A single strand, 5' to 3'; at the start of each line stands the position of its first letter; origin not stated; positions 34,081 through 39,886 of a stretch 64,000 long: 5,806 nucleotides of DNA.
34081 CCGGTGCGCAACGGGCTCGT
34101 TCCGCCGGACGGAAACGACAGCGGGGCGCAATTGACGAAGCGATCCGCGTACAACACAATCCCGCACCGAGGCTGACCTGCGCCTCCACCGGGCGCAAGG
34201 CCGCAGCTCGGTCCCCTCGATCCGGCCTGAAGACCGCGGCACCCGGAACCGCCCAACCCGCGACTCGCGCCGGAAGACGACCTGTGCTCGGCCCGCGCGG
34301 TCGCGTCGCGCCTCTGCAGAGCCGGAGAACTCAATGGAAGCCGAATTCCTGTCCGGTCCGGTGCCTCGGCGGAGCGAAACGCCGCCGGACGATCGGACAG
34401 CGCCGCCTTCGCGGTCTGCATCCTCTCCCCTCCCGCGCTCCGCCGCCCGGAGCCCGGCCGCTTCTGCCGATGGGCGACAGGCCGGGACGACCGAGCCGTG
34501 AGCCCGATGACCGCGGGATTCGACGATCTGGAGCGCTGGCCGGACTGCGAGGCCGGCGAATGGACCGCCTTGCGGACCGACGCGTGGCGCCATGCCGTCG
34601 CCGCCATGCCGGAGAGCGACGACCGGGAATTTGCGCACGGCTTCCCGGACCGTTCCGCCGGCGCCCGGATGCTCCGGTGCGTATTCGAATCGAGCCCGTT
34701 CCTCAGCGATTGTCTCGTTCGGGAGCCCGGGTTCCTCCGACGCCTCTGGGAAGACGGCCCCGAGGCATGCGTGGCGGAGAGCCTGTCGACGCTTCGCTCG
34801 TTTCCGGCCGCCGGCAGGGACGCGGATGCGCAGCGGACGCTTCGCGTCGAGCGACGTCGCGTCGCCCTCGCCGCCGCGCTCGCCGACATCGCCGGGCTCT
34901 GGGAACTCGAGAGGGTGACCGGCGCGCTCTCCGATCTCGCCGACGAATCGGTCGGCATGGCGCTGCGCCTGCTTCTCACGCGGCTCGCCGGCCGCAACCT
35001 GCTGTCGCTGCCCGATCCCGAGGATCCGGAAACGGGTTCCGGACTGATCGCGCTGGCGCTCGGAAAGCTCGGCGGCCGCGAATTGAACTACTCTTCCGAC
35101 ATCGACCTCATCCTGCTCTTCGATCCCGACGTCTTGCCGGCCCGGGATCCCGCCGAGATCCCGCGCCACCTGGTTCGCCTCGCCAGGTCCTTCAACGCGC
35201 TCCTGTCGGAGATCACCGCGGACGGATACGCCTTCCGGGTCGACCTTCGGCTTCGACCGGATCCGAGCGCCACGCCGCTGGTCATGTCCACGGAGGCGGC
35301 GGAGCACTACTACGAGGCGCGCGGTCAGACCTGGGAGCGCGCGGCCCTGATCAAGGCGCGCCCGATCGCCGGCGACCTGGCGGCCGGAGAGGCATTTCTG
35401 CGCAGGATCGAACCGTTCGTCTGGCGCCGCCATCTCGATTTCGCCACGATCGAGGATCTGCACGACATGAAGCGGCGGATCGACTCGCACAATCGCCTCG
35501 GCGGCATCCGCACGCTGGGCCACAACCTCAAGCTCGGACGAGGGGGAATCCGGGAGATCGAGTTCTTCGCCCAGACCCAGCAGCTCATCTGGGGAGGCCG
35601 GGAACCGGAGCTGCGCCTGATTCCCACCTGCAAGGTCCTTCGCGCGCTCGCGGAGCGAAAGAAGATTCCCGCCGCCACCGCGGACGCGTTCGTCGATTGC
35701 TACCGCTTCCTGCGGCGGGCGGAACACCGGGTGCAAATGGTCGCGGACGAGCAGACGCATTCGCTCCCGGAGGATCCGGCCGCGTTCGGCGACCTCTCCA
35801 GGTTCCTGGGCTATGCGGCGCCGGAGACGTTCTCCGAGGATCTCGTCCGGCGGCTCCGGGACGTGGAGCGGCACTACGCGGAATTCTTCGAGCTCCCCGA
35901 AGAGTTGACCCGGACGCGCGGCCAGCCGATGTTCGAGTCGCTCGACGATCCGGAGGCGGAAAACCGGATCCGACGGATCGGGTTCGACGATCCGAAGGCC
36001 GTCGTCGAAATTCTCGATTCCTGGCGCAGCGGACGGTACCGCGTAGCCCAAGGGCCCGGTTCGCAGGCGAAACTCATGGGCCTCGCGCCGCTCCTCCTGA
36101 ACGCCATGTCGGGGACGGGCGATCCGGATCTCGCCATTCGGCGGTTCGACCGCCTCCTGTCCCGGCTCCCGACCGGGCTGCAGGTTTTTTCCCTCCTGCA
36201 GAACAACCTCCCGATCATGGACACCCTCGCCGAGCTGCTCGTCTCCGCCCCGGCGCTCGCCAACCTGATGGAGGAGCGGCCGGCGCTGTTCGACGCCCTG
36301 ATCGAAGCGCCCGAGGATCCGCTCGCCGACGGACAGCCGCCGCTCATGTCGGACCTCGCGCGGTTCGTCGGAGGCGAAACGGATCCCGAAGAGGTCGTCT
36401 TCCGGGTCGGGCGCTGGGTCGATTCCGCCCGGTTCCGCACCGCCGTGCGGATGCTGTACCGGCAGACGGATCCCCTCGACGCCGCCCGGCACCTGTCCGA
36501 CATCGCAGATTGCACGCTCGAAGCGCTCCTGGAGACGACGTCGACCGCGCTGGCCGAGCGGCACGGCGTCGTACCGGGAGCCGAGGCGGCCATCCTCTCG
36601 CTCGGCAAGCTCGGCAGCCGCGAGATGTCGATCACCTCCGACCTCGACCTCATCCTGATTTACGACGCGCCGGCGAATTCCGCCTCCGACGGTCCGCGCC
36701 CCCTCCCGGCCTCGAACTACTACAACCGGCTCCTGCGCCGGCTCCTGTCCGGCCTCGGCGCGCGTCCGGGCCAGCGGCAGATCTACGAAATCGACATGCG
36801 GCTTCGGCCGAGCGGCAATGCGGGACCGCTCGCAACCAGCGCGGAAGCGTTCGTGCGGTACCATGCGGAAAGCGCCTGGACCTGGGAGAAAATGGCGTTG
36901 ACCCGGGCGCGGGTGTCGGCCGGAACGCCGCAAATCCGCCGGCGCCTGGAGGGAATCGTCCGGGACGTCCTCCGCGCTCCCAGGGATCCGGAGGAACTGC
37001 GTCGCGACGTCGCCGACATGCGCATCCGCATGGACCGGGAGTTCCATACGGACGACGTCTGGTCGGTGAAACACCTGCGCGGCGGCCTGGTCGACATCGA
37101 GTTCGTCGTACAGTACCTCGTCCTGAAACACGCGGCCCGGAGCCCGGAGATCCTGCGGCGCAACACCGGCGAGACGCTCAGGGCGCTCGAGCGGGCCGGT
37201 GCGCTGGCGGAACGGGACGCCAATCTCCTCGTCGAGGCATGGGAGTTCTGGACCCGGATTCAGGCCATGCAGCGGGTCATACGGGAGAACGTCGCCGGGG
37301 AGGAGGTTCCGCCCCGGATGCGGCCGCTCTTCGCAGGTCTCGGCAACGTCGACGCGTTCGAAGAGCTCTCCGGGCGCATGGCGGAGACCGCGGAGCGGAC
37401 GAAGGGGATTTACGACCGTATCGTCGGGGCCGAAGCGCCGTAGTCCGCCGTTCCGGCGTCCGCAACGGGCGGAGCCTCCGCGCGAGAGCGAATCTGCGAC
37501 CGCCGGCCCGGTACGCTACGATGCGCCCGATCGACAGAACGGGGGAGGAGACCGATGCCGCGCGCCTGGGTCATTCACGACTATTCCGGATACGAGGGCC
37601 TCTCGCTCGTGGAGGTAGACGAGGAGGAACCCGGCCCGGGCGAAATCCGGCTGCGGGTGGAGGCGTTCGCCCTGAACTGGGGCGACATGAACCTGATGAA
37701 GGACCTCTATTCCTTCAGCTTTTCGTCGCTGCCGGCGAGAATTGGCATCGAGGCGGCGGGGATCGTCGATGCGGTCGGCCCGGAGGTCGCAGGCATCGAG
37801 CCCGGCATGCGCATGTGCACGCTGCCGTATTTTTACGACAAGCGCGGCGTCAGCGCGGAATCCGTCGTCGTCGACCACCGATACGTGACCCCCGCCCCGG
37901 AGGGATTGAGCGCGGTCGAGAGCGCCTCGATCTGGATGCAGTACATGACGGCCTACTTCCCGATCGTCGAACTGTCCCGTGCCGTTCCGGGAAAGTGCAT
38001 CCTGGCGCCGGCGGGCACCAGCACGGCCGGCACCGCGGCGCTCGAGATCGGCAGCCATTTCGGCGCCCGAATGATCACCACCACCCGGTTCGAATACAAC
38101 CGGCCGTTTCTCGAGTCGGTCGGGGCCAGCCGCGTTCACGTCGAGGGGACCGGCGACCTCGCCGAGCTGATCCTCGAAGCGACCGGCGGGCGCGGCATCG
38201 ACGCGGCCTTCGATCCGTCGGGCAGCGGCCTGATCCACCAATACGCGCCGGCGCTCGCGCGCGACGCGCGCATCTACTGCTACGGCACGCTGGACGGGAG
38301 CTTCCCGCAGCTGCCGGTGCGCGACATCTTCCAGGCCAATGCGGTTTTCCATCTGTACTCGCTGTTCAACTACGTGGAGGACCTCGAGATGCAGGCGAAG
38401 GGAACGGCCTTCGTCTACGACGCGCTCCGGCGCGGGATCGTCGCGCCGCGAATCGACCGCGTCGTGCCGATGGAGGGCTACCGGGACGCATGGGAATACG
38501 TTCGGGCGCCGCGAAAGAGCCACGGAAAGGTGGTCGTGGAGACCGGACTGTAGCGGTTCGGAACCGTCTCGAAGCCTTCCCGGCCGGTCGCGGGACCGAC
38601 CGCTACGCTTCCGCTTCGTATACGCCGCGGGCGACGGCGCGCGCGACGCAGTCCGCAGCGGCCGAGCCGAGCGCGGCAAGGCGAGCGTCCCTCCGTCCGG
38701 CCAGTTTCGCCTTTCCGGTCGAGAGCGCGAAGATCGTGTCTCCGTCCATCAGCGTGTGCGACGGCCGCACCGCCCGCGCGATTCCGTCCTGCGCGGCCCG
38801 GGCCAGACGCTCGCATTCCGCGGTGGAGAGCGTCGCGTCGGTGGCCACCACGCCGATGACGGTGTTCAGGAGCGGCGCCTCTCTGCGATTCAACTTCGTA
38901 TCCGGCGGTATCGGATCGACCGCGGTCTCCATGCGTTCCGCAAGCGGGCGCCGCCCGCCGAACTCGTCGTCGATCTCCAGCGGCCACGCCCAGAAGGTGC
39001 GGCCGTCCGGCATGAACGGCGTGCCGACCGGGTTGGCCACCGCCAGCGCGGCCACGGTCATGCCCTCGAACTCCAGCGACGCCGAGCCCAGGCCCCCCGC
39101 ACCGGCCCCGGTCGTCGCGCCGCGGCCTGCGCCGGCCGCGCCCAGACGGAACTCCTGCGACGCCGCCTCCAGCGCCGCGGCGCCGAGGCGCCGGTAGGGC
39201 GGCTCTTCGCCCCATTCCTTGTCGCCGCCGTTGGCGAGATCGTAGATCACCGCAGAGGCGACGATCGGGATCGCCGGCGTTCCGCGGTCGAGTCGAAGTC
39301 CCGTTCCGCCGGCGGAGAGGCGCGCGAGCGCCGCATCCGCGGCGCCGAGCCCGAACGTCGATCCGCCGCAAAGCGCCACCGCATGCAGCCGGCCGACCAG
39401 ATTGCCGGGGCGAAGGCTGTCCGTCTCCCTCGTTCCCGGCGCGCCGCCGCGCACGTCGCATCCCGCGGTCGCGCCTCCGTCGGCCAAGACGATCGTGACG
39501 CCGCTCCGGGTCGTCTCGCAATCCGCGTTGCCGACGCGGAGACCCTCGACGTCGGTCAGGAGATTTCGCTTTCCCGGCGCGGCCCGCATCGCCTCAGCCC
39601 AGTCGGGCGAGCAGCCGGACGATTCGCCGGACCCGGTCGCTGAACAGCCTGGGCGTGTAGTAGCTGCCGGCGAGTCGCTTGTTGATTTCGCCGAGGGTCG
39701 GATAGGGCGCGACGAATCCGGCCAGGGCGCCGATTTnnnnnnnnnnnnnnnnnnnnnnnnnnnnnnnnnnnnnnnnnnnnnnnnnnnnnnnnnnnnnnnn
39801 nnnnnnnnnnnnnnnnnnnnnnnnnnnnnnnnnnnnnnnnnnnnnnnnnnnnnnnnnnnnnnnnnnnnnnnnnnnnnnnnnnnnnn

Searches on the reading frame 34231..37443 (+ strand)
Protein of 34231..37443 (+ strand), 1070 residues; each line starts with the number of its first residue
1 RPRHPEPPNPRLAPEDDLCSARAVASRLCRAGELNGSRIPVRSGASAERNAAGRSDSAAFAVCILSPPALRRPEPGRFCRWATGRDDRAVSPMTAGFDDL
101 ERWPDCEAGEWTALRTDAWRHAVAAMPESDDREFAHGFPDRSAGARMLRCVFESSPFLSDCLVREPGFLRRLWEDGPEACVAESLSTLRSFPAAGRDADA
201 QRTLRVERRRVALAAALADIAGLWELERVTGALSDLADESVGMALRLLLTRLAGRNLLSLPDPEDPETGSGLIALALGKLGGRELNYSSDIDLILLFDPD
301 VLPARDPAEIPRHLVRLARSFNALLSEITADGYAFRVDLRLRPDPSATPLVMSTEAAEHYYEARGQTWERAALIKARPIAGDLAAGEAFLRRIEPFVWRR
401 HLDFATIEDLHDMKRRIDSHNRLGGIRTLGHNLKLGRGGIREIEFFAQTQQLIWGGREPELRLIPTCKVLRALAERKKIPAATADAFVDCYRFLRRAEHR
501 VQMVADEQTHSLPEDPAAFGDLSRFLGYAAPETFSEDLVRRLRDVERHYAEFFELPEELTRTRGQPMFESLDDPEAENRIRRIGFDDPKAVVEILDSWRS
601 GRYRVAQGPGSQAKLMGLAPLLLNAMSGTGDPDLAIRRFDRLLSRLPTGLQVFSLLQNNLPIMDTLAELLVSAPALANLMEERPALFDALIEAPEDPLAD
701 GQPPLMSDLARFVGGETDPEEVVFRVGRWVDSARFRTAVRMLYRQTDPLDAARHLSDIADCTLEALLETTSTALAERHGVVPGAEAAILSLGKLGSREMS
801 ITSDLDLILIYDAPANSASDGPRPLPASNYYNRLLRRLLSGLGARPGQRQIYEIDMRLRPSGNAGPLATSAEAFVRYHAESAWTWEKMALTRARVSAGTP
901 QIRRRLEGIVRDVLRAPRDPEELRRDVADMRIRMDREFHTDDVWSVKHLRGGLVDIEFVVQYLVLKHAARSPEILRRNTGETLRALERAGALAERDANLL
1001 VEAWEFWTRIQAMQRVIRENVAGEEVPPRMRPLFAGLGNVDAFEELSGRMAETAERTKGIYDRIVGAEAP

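Call 13: search_protein_families(library=ncbifam, proteins=[window:34231-37443:+], max_evalue=0.001)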
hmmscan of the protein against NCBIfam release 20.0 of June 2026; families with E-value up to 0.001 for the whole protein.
window:34231-37443:+ (1070 aa): 7 families
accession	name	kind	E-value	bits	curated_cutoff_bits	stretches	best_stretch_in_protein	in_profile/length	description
NF010706.0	PRK14108.1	equivalog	1.4e-292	973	724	1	124-1067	37-984/986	bifunctional [glutamine synthetase] adenylyltransferase/[glutamine synthetase]-adenylyl-L-tyrosine phosphorylase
NF008292.0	PRK11072.1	equivalog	1.4e-185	619.1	487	1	145-1006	30-906/946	bifunctional [glutamate--ammonia ligase]-adenylyl-L-tyrosine phosphorylase/[glutamate--ammonia-ligase] adenylyltransferase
NF010707.0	PRK14109.1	equivalog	1.8e-125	420.3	625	1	134-1034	77-970/1010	bifunctional [glutamine synthetase] adenylyltransferase/[glutamine synthetase]-adenylyl-L-tyrosine phosphorylase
NF002895.0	PRK03381.1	equivalog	2e-08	32.8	631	1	762-813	35-86/782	[protein-PII] uridylyltransferase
NF003467.0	PRK05092.1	equivalog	3.8e-06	25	959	0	737-812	62-137/940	[protein-PII] uridylyltransferase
TIGR01693.1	UTase_glnD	equivalog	3.7e-05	22.1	519.4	0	743-816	9-74/850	[protein-PII] uridylyltransferase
NF001265.0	PRK00227.1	equivalog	0.00039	18.7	799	0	784-815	26-57/693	[protein-PII] uridylyltransferase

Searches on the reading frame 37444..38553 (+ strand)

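Call 13: search_protein_families(library=ncbifam, proteins=[window:37444-38553:+], max_evalue=0.001)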
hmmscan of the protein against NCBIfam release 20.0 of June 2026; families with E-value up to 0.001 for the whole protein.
window:37444-38553:+ (369 aa): 15 families
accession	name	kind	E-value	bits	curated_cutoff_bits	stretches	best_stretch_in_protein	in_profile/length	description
TIGR02824.1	quinone_pig3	subfamily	7.9e-39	133.5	296.8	1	44-366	6-324/325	putative NAD(P)H quinone oxidoreductase, PIG3 family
NF041183.1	Pks2_ls1_myc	equivalog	8.6e-22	75.9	2400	1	50-256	1417-1618/2086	sulfolipid-1 biosynthesis phthioceranic/hydroxyphthioceranic acid synthase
NF008024.0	PRK10754.1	subfamily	1e-16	60.9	348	1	44-323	7-282/327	NADPH:quinone reductase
TIGR00692.1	tdh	equivalog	2.5e-09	36.7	458.35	1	48-124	6-83/340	L-threonine 3-dehydrogenase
TIGR02823.1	oxido_YhdH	subfamily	5.4e-08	32.1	297.25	1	43-285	4-246/324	acrylyl-CoA reductase family protein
NF003808.0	PRK05396.1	equivalog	1.6e-07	30.6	380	0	50-124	10-85/341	L-threonine 3-dehydrogenase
NF010344.0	PRK13771.1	subfamily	1.8e-07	30.5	349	1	51-133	11-91/334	putative alcohol dehydrogenase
TIGR02817.1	adh_fam_1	subfamily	2.2e-07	30.6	284.05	1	53-171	17-132/336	zinc-binding alcohol dehydrogenase family protein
TIGR03451.1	mycoS_dep_FDH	equivalog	2e-06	26.9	512.9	1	55-122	16-80/358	S-(hydroxymethyl)mycothiol dehydrogenase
NF047908.1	AldhRedAhr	equivalog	2.6e-06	26.6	470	0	51-123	14-84/335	NADPH-dependent aldehyde reductase Ahr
TIGR03989.1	Rxyl_3153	subfamily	6.3e-06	25.7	440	1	53-122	14-81/370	NDMA-dependent alcohol dehydrogenase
NF041097.1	keto_inos_dh_IolM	equivalog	2.5e-05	23.1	450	0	182-261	206-289/389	scyllo-inosose 3-dehydrogenase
NF006940.0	PRK09422.1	equivalog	3.6e-05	22.9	344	0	133-249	113-229/338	alcohol dehydrogenase AdhP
TIGR01751.1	crot-CoA-red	equivalog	9.8e-05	21.2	378.55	0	134-230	139-237/398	crotonyl-CoA carboxylase/reductase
NF041172.1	AcrlCoa_red_Thmprot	equivalog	0.00024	20.2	500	0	51-133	11-91/334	acryloyl-CoA reductase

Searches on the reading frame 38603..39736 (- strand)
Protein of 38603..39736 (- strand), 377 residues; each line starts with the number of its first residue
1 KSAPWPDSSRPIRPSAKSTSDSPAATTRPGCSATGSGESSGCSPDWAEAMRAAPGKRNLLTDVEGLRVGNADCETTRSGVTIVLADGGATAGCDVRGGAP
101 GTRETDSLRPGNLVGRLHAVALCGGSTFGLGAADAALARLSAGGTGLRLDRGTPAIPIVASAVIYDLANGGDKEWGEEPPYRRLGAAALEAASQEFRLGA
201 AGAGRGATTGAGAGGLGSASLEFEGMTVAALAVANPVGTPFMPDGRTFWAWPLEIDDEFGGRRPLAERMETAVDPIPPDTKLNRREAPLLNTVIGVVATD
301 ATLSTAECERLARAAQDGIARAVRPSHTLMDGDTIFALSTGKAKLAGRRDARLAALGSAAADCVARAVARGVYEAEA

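Call 13: search_protein_families(library=ncbifam, proteins=[window:38603-39736:-], max_evalue=0.001)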
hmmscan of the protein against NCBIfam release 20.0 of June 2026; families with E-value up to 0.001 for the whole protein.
window:38603-39736:- (377 aa): 0 families

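Call 22: search_protein_families(library=pfam, proteins=[window:38603-39736:-], max_evalue=0.1)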
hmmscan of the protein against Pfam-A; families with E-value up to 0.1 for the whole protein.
window:38603-39736:- (377 aa): 1 family
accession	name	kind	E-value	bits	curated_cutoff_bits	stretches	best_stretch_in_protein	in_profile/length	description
PF03576.19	Peptidase_S58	-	2.5e-53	182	23.9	1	58-376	1-297/307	Peptidase family S58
